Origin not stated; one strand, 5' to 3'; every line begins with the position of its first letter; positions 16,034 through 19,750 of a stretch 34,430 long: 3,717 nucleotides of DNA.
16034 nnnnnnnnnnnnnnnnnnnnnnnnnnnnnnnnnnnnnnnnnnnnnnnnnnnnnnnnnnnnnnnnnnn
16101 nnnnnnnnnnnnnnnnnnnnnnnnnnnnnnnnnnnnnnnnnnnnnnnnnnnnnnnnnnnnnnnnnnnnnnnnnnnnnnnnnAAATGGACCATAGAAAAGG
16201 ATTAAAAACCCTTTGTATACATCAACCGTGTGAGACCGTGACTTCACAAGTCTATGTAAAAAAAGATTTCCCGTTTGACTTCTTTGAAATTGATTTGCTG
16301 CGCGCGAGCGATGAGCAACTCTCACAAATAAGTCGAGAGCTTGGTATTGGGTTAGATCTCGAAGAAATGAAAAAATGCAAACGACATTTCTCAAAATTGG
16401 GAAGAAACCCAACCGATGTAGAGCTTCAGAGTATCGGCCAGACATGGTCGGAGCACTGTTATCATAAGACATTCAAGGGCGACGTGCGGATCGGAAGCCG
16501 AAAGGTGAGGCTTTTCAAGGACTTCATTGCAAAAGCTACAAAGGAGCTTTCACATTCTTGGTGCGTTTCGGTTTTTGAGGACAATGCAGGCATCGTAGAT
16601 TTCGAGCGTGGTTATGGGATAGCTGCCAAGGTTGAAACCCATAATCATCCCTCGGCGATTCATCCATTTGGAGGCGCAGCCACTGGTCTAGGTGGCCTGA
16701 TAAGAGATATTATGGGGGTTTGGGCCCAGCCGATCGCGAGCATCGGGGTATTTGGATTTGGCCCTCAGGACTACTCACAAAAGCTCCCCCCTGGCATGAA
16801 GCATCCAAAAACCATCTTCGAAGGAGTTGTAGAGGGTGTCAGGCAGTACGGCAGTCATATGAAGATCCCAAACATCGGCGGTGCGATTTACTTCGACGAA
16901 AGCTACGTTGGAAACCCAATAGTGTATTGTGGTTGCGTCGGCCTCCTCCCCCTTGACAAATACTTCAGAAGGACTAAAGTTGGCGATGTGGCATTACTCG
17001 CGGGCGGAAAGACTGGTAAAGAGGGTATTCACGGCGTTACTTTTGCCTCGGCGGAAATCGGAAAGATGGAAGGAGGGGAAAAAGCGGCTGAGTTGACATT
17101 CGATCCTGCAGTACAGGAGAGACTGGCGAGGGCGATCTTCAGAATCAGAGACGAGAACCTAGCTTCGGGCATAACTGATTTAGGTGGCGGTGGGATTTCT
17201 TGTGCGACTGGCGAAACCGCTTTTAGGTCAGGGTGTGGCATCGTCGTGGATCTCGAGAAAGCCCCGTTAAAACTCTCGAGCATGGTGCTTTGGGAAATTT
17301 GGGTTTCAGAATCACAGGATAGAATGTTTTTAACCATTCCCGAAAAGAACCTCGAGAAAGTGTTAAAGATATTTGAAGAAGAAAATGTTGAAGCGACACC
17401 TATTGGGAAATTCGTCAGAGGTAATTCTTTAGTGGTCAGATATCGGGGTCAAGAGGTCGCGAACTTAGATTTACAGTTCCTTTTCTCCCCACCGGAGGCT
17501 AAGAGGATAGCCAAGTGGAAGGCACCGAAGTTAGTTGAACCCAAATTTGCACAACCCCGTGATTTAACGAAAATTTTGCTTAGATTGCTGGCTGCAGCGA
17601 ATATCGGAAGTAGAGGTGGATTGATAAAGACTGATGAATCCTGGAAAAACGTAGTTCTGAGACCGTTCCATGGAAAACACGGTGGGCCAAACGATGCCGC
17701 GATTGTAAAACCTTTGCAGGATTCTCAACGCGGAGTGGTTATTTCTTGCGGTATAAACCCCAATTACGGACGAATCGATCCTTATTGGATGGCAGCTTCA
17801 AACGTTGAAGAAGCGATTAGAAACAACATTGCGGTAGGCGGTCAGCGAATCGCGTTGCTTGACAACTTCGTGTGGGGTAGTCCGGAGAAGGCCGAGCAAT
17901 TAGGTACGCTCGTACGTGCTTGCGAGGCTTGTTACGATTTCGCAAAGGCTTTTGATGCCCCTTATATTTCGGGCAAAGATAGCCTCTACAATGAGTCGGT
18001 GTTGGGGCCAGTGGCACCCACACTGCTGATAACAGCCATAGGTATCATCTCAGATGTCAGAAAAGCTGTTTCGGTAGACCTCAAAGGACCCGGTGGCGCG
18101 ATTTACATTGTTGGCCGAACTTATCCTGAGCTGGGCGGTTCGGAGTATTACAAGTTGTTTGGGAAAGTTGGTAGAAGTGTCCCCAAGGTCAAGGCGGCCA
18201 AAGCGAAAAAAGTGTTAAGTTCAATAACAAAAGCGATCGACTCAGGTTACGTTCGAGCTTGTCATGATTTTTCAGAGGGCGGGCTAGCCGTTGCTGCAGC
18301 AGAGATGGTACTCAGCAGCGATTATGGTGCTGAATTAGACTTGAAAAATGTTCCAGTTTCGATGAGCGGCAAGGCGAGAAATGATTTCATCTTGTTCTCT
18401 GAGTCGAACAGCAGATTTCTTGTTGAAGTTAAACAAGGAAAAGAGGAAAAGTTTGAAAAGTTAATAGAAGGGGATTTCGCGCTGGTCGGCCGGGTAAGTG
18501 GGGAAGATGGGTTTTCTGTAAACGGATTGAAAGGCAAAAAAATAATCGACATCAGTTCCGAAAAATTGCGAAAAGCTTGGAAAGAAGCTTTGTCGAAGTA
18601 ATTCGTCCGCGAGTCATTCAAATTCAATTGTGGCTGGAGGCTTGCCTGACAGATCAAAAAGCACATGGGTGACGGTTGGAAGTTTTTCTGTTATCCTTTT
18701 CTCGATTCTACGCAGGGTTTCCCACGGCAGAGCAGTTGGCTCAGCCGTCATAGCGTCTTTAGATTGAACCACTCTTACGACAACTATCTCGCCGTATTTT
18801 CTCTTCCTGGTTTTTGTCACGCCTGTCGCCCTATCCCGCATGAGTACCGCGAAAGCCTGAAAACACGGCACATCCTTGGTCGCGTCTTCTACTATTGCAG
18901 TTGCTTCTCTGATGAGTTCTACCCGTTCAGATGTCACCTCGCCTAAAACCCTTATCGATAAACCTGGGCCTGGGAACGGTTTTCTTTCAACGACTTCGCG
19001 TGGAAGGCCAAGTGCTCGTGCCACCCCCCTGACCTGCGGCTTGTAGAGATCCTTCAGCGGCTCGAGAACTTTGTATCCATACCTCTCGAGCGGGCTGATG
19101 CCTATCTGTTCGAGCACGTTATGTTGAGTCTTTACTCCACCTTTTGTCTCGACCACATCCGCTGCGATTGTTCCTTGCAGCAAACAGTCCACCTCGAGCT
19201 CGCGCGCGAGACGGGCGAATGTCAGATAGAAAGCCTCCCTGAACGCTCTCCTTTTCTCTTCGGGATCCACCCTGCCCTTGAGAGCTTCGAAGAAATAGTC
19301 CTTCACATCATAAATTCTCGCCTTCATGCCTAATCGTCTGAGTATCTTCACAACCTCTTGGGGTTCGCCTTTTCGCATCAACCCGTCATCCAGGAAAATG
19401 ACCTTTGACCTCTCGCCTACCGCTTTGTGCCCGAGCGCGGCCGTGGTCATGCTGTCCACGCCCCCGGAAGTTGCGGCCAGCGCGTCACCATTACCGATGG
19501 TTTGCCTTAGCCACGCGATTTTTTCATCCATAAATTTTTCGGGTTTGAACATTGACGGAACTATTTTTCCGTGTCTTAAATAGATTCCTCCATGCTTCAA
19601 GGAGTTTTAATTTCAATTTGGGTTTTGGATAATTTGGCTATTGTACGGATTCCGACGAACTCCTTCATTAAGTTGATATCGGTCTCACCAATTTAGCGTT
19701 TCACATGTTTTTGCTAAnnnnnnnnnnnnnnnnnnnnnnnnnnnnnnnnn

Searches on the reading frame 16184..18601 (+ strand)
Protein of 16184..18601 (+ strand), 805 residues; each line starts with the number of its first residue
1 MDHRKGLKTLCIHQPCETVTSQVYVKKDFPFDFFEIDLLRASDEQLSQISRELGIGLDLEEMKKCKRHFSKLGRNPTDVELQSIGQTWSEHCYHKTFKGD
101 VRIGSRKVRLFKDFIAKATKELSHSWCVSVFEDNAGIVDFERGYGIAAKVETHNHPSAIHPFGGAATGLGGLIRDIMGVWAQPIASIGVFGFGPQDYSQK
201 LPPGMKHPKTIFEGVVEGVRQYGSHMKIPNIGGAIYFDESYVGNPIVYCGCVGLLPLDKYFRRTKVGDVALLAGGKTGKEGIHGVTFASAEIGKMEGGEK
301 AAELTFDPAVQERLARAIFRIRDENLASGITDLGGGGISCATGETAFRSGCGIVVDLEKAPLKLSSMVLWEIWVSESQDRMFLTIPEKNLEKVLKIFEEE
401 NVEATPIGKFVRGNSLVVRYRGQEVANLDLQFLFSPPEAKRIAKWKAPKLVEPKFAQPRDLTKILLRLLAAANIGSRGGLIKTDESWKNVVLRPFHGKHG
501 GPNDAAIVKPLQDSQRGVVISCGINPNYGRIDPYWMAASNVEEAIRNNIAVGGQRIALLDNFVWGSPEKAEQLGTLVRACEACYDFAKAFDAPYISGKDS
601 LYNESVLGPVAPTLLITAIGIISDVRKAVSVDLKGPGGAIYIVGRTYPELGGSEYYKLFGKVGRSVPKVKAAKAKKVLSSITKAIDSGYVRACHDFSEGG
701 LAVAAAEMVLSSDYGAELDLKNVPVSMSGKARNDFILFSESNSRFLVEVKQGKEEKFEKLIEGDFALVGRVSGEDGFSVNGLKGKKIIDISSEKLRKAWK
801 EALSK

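Call 82: find_related_loci(query=window:16184-18601:+, collection=genome_contigs, flank=500)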
Query window:16184-18601:+ (805 aa) in genome_contigs; peptide patterns used: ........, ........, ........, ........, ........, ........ (x = any residue, [..] = any of these).
178 stretches matched a pattern; 142 encode a relative of the query (tblastn E <= 1e-3); the best 80 are kept; 80 distinct loci.
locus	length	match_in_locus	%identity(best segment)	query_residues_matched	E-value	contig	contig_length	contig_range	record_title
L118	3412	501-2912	77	1-800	0e+0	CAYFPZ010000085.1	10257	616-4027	MAG TPA_asm: Candidatus Hadarchaeota archaeon isolate ERP108616_co1_256 genome assembly, contig: k119_1714110, whole gen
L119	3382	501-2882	77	5-800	0e+0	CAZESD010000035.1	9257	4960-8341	MAG TPA_asm: Candidatus Hadarchaeota archaeon isolate SRP239594_co1_156 genome assembly, contig: NODE_4251_length_9257_c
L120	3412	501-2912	67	11-803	0e+0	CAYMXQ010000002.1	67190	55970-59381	MAG TPA_asm: Candidatus Hadarchaeota archaeon isolate binchicken_co266_291 genome assembly, contig: NODE_903_length_6719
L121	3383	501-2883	75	5-800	0e+0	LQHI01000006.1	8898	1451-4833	MAG: Hadesarchaea archaeon DG-33 contig17448, whole genome shotgun sequence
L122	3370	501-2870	60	19-804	0e+0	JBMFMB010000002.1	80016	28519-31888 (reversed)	MAG: Candidatus Bathyarchaeia archaeon isolate KM4337-10 NODE_2_length_80016_cov_46.514905, whole genome shotgun sequenc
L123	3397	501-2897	60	12-804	0e+0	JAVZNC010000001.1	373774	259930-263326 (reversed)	MAG: Candidatus Bathyarchaeia archaeon isolate DRTY-6_201912_bins_40 DRTY-6_201912_bins_40_scaffold_1, whole genome shot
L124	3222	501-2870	61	19-804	0e+0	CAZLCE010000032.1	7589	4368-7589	MAG TPA_asm: uncultured Candidatus Bathyarchaeia archaeon isolate binchicken_co274_114 genome assembly, contig: NODE_230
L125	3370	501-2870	60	19-804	0e+0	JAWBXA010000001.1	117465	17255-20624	MAG: Candidatus Bathyarchaeia archaeon isolate JZ-1_201803_bins_76 JZ-1_201803_bins_76_scaffold_1, whole genome shotgun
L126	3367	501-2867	60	19-803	0e+0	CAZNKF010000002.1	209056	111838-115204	MAG TPA_asm: uncultured Candidatus Bathyarchaeia archaeon isolate binchicken_co96_48 genome assembly, contig: NODE_11_le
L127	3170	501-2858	60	23-804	0e+0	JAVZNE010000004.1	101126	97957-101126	MAG: Candidatus Bathyarchaeia archaeon isolate DRTY-6_201912_bins_43 DRTY-6_201912_bins_43_scaffold_4, whole genome shot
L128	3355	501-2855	59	24-804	0e+0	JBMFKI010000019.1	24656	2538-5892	MAG: Candidatus Bathyarchaeia archaeon isolate KM4336-19 NODE_19_length_24656_cov_10.115709, whole genome shotgun sequen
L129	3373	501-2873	59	19-805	0e+0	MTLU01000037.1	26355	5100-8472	MAG: Candidatus Bathyarchaeota archaeon JdFR-07 JGI24019J35510_1000412, whole genome shotgun sequence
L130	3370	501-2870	61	19-804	0e+0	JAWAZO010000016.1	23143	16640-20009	MAG: Candidatus Bathyarchaeia archaeon isolate ZZQ_201803_bins_84 ZZQ_201803_bins_84_scaffold_16, whole genome shotgun s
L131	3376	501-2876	58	18-805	0e+0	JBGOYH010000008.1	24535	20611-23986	MAG: Candidatus Bathyarchaeia archaeon isolate OBJ_0618_130150_48 k141_6386333_length_24535_cov_61.8302, whole genome sh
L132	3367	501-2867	59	21-805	0e+0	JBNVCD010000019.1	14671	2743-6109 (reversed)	MAG: Candidatus Bathyarchaeia archaeon isolate A05DMB21 NODE_19_length_14671_cov_2.639436, whole genome shotgun sequence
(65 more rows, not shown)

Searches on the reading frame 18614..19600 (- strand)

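Call 84: search_protein_families(library=pfam, proteins=[window:18614-19600:-], max_evalue=0.001)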
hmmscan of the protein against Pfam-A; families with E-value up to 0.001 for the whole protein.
window:18614-19600:- (328 aa): 3 families
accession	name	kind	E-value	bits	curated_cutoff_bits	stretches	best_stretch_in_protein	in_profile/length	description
PF00958.27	GMP_synt_C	-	1.7e-25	89.3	27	1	244-327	10-92/92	GMP synthase C terminal domain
PF02540.23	NAD_synthase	-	3.6e-10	39.8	21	1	42-115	23-96/242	NAD synthase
PF01171.26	ATP_bind_3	-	5.3e-06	26.7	27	1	41-195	3-157/182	PP-loop family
